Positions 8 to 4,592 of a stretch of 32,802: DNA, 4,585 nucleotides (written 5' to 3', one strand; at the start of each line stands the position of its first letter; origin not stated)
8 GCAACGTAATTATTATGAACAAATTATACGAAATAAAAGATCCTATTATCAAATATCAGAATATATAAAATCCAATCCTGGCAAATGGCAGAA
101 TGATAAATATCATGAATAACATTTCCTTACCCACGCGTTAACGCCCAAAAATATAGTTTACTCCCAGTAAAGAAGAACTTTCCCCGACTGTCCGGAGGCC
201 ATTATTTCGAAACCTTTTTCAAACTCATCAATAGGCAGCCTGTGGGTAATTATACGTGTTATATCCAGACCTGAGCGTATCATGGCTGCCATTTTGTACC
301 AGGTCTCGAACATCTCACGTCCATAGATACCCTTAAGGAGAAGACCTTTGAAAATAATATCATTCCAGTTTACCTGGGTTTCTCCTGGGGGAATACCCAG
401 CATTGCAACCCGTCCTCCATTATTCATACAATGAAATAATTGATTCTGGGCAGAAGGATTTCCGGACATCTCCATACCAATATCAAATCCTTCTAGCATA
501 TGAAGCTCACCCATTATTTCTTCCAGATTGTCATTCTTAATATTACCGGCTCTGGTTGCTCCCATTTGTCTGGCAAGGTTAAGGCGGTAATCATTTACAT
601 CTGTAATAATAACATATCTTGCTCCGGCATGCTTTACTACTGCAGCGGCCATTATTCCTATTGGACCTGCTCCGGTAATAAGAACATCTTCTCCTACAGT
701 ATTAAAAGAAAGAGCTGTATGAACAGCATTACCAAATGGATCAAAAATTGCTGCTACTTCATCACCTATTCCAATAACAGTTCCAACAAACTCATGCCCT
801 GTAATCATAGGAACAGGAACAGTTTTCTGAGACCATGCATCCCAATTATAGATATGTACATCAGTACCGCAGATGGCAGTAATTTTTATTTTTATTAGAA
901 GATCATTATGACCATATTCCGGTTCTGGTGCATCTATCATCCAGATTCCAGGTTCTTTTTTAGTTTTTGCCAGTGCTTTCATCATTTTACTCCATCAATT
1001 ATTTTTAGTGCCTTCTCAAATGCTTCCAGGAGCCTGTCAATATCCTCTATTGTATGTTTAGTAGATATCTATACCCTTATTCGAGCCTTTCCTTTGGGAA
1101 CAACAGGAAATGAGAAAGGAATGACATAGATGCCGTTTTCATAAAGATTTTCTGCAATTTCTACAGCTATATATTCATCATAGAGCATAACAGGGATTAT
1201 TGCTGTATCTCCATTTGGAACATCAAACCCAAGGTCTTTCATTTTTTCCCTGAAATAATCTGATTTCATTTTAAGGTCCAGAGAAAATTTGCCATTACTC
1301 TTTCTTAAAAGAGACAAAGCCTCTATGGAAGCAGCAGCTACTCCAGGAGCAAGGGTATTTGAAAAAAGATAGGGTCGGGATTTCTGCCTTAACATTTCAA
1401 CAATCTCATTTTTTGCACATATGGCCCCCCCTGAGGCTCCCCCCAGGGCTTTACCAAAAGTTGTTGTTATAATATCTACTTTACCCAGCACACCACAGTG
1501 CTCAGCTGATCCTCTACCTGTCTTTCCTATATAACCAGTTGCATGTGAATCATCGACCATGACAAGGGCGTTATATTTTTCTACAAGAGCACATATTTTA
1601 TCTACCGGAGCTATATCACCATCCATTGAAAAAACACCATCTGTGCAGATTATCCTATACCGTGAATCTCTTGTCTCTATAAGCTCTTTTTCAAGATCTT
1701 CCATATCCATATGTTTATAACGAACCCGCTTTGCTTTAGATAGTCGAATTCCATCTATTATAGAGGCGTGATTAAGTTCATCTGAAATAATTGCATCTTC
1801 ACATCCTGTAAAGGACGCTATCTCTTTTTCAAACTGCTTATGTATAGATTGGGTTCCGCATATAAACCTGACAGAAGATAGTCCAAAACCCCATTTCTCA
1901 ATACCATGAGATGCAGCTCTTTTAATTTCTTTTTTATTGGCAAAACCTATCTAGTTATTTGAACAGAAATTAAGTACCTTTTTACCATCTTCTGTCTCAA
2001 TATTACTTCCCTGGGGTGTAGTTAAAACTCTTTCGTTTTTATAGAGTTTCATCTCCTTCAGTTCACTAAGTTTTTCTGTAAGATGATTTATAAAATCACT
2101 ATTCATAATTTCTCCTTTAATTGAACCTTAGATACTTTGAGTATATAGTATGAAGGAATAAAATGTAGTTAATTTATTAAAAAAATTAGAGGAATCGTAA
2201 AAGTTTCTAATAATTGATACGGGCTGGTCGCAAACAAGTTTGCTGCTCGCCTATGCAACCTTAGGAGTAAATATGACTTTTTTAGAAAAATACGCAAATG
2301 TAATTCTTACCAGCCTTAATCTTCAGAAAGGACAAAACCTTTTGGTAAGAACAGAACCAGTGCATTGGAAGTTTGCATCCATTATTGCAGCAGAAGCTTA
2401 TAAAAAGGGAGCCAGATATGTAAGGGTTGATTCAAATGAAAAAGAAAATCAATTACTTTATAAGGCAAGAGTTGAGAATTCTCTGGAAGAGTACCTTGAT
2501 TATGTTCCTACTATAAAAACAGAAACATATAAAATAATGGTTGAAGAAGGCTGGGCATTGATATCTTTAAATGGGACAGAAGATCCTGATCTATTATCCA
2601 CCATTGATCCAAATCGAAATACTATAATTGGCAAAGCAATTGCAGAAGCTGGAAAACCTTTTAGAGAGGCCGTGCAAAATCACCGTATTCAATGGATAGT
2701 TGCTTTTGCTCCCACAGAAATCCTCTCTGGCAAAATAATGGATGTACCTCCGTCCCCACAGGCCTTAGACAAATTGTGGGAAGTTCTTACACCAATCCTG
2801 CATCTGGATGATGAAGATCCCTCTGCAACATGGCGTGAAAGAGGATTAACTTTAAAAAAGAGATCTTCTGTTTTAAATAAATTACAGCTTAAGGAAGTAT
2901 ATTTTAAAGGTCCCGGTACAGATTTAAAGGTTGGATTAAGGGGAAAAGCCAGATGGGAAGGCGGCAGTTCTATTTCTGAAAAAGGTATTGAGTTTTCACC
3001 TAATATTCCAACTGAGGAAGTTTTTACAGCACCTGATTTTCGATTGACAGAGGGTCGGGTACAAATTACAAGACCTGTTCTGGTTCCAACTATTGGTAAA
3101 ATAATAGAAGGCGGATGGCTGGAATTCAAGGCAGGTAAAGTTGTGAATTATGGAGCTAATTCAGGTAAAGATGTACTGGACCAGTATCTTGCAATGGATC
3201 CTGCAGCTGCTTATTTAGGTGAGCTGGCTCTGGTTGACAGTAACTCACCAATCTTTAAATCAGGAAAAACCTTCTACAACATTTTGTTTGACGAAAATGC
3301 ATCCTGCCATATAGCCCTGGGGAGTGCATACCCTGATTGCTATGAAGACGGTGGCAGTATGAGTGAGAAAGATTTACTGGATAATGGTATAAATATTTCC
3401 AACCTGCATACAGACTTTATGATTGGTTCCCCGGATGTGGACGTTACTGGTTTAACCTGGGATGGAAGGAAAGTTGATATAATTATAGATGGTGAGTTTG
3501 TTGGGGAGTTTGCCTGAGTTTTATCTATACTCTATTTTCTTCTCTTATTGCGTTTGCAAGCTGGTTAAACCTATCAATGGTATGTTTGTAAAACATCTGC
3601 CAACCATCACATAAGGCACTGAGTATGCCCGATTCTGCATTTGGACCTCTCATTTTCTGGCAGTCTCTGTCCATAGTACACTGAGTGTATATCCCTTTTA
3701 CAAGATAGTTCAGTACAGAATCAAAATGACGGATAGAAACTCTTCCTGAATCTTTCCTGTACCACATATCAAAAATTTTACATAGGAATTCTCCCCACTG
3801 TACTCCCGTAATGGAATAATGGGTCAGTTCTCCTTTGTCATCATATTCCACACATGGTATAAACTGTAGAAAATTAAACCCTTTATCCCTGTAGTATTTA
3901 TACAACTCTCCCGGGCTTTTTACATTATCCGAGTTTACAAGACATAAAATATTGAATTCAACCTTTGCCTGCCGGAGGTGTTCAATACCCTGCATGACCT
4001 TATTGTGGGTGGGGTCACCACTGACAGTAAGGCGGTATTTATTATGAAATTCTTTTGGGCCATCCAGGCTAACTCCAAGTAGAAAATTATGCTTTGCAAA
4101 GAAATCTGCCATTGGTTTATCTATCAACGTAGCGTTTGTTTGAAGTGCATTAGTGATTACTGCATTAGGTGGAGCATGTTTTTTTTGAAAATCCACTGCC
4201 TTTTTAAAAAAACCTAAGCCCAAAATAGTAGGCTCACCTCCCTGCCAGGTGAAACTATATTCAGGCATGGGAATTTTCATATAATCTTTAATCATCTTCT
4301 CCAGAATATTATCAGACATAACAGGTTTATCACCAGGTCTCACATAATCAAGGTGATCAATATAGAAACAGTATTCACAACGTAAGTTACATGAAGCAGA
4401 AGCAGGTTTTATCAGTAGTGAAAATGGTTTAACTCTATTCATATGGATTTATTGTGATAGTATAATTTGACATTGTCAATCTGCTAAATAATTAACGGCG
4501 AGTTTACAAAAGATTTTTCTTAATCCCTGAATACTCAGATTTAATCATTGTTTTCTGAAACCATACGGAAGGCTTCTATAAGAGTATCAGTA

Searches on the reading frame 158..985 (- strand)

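Call 13: search_protein_families(library=pfam, proteins=[window:158-985:-])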
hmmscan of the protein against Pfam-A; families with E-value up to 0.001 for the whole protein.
window:158-985:- (275 aa): 3 families
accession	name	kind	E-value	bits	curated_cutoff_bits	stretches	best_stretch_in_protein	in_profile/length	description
PF00107.32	ADH_zinc_N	-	3.9e-27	95.2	31.8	1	108-236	1-127/129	Zinc-binding dehydrogenase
PF08240.17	ADH_N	-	7.7e-12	45.8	23.5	1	26-79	2-53/104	Alcohol dehydrogenase GroES-like domain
PF16912.11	Glu_dehyd_C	-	4.4e-11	43.1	34.9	1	89-260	22-199/211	Glucose dehydrogenase C-terminus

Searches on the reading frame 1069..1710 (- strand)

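Call 13: search_protein_families(library=pfam, proteins=[window:1069-1710:-])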
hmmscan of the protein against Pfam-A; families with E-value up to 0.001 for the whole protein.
window:1069-1710:- (213 aa): 2 families
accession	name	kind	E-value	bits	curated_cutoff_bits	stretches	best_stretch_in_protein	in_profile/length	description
PF00155.27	Aminotran_1_2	-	5e-34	118.5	19.7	1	1-212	128-345/361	Aminotransferase class I and II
PF00464.25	SHMT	-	0.00068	18.8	27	1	2-108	157-253/399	Serine hydroxymethyltransferase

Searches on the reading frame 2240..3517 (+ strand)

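Call 13: search_protein_families(library=pfam, proteins=[window:2240-3517:+])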
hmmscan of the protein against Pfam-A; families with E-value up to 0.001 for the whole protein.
window:2240-3517:+ (425 aa): 1 family
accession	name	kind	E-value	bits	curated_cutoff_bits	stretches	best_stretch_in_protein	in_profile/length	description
PF02073.20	Peptidase_M29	-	5e-126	421.2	27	1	15-420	5-406/406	Thermophilic metalloprotease (M29)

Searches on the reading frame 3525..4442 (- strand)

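Call 13: search_protein_families(library=pfam, proteins=[window:3525-4442:-])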
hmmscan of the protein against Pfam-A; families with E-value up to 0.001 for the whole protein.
window:3525-4442:- (305 aa): 1 family
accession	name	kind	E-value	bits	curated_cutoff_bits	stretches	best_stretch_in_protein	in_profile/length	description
PF04055.27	Radical_SAM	-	2.2e-14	54.4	29.5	1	17-181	6-163/166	Radical SAM superfamily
